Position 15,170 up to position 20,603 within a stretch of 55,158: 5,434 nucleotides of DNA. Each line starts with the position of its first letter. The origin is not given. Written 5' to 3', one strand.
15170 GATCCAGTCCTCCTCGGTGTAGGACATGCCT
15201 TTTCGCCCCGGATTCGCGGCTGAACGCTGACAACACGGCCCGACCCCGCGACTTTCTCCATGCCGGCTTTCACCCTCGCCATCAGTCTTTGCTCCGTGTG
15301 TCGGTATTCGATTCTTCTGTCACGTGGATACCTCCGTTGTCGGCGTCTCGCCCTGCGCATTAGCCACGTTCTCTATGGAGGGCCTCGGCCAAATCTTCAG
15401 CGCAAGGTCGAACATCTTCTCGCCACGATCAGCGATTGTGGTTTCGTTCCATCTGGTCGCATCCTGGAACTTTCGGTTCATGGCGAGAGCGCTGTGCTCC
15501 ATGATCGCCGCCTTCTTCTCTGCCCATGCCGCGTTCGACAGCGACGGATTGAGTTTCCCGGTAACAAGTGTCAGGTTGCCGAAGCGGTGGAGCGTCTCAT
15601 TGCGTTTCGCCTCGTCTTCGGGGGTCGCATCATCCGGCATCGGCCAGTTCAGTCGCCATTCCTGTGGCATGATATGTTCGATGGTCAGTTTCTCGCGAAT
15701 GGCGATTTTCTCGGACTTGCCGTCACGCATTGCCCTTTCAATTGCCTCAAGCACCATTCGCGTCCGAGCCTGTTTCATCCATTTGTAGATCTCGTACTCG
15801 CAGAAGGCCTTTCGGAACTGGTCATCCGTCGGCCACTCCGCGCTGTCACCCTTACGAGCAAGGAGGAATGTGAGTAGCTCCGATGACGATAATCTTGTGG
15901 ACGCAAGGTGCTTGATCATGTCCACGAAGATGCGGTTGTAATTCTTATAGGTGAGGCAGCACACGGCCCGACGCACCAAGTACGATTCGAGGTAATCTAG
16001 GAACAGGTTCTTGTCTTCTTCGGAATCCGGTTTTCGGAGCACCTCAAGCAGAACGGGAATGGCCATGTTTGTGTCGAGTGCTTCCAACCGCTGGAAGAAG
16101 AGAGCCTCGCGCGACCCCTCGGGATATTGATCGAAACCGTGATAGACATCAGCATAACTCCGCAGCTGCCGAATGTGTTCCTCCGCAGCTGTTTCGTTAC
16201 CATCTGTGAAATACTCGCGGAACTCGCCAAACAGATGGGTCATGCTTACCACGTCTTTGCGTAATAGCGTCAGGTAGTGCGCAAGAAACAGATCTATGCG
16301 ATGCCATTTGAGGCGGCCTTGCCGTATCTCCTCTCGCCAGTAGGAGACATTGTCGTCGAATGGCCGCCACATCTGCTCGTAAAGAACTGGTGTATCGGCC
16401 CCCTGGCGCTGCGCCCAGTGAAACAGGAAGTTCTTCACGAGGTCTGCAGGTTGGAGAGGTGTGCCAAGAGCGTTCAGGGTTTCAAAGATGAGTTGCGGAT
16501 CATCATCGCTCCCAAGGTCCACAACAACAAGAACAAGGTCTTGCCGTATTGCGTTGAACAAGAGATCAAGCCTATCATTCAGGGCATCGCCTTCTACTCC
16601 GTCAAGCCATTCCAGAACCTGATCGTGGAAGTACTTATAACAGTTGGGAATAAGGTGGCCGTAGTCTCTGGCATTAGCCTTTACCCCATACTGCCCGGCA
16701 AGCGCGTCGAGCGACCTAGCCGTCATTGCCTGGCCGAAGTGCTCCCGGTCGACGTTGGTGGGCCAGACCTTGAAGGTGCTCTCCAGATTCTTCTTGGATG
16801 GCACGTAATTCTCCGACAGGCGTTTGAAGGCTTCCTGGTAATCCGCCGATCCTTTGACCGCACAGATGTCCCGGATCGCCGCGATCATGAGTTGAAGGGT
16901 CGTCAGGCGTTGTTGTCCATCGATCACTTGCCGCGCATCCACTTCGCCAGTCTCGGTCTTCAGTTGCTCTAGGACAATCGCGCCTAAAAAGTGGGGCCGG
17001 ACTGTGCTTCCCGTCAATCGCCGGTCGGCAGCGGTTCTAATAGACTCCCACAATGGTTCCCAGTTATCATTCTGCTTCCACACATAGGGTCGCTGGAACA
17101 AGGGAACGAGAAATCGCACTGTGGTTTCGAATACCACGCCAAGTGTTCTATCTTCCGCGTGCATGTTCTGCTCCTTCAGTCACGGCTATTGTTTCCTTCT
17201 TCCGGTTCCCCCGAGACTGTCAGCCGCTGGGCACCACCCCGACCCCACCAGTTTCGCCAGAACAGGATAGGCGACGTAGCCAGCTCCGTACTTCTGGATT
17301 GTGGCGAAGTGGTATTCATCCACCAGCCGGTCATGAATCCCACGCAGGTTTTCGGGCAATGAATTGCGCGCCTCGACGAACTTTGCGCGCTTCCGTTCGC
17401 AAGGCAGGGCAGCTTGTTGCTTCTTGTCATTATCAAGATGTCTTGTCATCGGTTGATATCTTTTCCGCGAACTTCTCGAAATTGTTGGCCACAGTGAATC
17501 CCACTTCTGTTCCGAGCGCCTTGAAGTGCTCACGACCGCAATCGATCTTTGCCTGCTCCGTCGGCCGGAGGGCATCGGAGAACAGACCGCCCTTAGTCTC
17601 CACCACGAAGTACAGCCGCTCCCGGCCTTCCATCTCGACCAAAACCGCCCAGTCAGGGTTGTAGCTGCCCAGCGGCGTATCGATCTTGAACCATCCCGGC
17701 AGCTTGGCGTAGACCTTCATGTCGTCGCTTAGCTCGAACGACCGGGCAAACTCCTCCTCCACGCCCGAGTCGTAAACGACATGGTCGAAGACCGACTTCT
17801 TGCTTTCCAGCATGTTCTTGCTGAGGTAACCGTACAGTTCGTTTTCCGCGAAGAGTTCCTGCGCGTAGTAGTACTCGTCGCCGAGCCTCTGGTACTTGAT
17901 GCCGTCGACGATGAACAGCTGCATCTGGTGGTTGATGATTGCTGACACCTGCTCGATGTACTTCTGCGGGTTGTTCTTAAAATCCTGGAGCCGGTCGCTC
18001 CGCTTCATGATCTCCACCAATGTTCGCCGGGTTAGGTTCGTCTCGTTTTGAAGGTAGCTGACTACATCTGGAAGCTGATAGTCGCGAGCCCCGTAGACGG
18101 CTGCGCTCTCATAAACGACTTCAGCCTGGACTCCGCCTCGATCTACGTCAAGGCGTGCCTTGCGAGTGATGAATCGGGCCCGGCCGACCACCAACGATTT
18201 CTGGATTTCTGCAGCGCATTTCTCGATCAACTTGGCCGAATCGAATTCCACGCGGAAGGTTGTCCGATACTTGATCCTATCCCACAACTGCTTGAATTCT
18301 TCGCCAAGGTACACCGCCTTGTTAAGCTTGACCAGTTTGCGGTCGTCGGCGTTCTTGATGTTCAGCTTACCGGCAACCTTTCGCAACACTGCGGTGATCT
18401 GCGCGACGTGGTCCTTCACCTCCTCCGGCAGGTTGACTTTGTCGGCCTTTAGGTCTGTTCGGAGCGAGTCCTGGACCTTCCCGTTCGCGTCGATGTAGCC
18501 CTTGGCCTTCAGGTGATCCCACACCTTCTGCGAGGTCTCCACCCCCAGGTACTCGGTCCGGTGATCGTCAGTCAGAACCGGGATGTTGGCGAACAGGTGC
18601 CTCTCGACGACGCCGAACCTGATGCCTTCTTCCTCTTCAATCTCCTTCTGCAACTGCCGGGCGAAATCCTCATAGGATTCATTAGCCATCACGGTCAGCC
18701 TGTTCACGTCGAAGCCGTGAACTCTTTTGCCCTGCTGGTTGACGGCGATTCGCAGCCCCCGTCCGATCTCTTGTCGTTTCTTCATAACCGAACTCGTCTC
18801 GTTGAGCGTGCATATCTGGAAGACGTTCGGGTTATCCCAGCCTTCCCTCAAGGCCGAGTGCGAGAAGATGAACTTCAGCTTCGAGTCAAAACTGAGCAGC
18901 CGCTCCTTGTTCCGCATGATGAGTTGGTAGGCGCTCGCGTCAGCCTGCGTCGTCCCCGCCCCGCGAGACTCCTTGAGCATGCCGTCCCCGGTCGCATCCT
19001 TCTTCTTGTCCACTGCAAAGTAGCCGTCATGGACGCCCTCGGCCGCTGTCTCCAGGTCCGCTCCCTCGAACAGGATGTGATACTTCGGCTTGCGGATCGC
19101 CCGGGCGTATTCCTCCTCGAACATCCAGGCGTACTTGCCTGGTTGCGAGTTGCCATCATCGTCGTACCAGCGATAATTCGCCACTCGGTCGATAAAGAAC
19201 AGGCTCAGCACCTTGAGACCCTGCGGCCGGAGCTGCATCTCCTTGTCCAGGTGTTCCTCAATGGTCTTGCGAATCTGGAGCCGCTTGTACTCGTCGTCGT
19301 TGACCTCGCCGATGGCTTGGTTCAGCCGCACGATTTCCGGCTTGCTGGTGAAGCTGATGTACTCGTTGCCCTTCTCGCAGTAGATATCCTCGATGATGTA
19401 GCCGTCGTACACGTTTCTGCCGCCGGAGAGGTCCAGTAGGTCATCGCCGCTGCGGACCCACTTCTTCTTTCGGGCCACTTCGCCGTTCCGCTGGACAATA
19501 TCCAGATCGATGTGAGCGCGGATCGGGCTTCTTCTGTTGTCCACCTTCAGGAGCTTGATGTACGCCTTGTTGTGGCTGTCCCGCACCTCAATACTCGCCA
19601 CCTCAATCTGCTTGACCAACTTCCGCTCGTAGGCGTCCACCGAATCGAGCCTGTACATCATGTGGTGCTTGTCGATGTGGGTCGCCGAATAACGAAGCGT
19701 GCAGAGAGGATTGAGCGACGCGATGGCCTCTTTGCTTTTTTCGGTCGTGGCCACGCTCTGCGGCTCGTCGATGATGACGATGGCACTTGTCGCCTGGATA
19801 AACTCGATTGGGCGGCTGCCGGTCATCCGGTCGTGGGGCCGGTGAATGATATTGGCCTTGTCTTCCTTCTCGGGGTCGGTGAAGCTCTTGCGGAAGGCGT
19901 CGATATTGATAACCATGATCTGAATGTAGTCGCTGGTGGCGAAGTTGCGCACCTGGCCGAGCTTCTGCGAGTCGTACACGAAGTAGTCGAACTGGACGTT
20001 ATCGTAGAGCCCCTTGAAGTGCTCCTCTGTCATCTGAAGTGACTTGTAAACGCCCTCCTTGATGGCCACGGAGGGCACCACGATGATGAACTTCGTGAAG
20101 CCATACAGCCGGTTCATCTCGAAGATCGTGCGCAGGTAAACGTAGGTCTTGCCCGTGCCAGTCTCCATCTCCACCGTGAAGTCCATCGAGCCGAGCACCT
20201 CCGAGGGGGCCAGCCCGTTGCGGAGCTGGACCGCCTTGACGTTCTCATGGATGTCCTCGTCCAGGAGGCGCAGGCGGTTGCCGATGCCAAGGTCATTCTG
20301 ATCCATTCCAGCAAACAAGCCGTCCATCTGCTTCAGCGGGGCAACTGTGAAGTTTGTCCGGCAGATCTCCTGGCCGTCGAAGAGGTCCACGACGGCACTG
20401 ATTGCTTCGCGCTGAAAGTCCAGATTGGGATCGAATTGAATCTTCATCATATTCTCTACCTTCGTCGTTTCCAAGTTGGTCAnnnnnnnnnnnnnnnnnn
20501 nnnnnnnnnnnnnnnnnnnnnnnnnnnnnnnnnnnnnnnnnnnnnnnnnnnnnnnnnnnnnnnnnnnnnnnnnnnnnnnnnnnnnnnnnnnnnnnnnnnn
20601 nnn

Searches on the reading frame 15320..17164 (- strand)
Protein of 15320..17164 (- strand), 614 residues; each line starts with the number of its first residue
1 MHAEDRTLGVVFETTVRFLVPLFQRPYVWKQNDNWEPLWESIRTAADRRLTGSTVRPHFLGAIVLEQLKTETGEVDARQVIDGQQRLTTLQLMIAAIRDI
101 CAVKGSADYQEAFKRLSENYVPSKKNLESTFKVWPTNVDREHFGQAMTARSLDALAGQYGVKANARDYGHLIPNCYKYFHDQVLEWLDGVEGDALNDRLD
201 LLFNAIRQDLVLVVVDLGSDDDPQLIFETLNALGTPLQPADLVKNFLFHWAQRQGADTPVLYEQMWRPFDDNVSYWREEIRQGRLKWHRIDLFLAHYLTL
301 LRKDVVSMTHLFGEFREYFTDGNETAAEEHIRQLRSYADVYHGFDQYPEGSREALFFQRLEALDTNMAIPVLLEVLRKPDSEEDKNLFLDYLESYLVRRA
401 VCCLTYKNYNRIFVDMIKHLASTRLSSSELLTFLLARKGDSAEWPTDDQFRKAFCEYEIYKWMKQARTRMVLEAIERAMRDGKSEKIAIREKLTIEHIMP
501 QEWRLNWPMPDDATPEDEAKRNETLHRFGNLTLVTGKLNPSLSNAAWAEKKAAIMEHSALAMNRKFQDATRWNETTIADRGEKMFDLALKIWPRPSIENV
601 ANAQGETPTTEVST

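Call 3: search_protein_families(library=pfam, proteins=[window:15320-17164:-], max_evalue=0.1)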
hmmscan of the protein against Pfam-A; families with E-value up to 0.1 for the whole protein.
window:15320-17164:- (614 aa): 3 families
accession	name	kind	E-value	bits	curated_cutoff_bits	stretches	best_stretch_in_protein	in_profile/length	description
PF03235.19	GmrSD_N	-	2.8e-35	122.7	33.2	1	17-248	10-199/199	GmrSD restriction endonuclease, N-terminal domain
PF07510.16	GmrSD_C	-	1.4e-32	112.9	23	1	444-586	1-137/138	GmrSD restriction endonucleases, C-terminal domain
PF14281.12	PDDEXK_4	-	0.0016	18.9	22.3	0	225-294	19-82/183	PD-(D/E)XK nuclease superfamily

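Call 4: search_protein_families(library=padloc, proteins=[window:15320-17164:-], max_evalue=0.1)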
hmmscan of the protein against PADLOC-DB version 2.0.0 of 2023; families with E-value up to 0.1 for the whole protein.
window:15320-17164:- (614 aa): 35 families (the best 25 are shown)
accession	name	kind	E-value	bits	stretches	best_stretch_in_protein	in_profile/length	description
PDLC02693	Orf5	-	9.8e-106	352.9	1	12-592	3-542/543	Orf5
PDLC03655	mREase_IV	-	5.5e-93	310.5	1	1-594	1-627/629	Type IV methyl-directed restriction enzyme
PDLC04155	HEC-06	-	1.1e-74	249.9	1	5-593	9-559/562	-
PDLC04157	HEC-06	-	6.1e-71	237.7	1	15-593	20-556/558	-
PDLC04154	HEC-06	-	8.1e-66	220.8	1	2-592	8-564/569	-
PDLC02700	Orf5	-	1.7e-54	183.5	1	15-592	9-555/555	Orf5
PDLC02687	Orf5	-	1.3e-53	180.6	1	1-577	1-543/543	Orf5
PDLC02702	Orf5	-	8.2e-43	145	1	17-593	2-542/543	Orf5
PDLC02695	Orf5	-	1.1e-37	127.7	2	2-254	4-260/601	Orf5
PDLC02701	Orf5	-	5.7e-32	109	2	7-337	9-327/596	Orf5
PDLC02691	Orf5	-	2.8e-30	103.5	1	15-592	18-579/579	Orf5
PDLC04156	HEC-06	-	3e-30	103.3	2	4-250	7-243/562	-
PDLC02692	Orf5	-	7.4e-24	82.4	1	16-592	6-556/558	Orf5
PDLC02694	Orf5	-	4e-23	79.9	2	16-245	16-241/574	Orf5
PDLC02686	Orf5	-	1.3e-21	74.7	2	3-245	5-235/566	Orf5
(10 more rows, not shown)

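Call 5: search_protein_families(library=ncbifam, proteins=[window:15320-17164:-], max_evalue=0.1)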
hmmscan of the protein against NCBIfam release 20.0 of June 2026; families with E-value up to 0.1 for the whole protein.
window:15320-17164:- (614 aa): 0 families

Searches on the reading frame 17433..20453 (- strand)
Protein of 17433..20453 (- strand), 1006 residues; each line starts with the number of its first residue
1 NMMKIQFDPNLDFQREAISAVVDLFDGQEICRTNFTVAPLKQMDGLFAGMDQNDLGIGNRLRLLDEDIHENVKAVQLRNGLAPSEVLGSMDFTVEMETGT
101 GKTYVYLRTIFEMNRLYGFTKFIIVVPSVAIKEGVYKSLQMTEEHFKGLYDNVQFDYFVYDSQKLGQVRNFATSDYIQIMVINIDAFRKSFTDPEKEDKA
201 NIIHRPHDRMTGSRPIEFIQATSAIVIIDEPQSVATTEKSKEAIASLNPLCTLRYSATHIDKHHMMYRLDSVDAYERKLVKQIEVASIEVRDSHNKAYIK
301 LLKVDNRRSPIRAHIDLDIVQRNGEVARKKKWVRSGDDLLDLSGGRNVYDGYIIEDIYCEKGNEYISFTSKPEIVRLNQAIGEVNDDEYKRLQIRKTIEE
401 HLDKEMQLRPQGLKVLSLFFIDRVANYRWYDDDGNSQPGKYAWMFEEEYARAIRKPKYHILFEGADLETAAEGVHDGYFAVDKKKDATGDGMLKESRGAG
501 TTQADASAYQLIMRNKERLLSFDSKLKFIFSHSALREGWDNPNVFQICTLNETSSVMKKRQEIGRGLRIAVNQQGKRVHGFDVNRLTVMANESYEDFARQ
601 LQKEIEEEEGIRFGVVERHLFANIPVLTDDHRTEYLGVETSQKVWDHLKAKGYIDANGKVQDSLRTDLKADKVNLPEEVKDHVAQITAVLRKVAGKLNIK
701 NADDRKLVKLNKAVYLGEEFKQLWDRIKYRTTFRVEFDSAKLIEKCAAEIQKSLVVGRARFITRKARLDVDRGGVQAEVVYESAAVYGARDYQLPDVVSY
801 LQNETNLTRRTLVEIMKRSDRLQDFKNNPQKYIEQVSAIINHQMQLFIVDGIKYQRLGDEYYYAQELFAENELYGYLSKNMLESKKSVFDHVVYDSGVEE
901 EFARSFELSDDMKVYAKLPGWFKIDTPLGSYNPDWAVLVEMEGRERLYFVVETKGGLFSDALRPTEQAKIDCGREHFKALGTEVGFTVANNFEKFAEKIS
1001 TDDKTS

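Call 3: search_protein_families(library=pfam, proteins=[window:17433-20453:-], max_evalue=0.1)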
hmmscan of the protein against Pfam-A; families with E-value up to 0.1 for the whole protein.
window:17433-20453:- (1006 aa): 4 families
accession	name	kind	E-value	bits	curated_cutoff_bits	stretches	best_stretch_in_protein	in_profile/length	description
PF19778.5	RE_endonuc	-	1.4e-36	125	23.4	1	885-991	1-107/108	Endonuclease domain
PF04851.21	ResIII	-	5.4e-11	43.1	22.5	1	91-259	25-162/164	Type III restriction enzyme, res subunit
PF00270.35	DEAD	-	1.1e-06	28.9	26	1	86-260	11-161/167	DEAD/DEAH box helicase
PF02562.22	PhoH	-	0.056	13.4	27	0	97-136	27-66/205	PhoH-like protein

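Call 4: search_protein_families(library=padloc, proteins=[window:17433-20453:-], max_evalue=0.1)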
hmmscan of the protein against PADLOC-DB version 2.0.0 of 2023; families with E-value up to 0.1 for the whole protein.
window:17433-20453:- (1006 aa): 7 families
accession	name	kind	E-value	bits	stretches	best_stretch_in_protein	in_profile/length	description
PDLC03647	REase_III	-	0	1142.4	1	3-999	1-986/989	Type III restriction enzyme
PDLC03649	REase_III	-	2.6e-97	324.8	1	2-998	2-966/973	Type III restriction enzyme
PDLC03648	REase_III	-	3e-07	26.9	1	523-597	308-379/871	Type III restriction enzyme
PDLC03650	REase_III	-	0.00025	17.6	1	526-572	378-424/898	Type III restriction enzyme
PDLC03659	mREase_IV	-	0.0045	12.9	1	522-570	506-554/945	Type IV methyl-directed restriction enzyme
PDLC03806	RTasYodC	-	0.014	12.9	1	715-864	51-178/219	DRT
PDLC04140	mad8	-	0.051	11.1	0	98-247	36-216/314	mads_8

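Call 5: search_protein_families(library=ncbifam, proteins=[window:17433-20453:-], max_evalue=0.1)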
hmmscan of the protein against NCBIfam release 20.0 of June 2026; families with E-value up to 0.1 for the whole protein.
window:17433-20453:- (1006 aa): 5 families
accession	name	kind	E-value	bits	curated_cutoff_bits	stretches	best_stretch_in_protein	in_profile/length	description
NF012027.0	PRK15483.1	equivalog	2.2e-107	360.2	564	1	3-1000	1-980/986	type III restriction-modification system endonuclease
NF046055.1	restr_BPTD_3080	equivalog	6.7e-09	34.2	800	2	864-956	828-923/970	BPTD_3080 family restriction endonuclease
NF053632.1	heli_RadD_YejH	equivalog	0.00017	20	720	1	524-575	297-348/573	DNA repair helicase RadD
NF053648.1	pMurE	equivalog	0.0068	15.2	600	1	666-856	196-366/464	pseudomurein biosynthesis peptide ligase pMurE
NF009435.1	PRK12794.1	equivalog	0.011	15.8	91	1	653-717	48-112/116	flagellar biosynthesis regulator FlaF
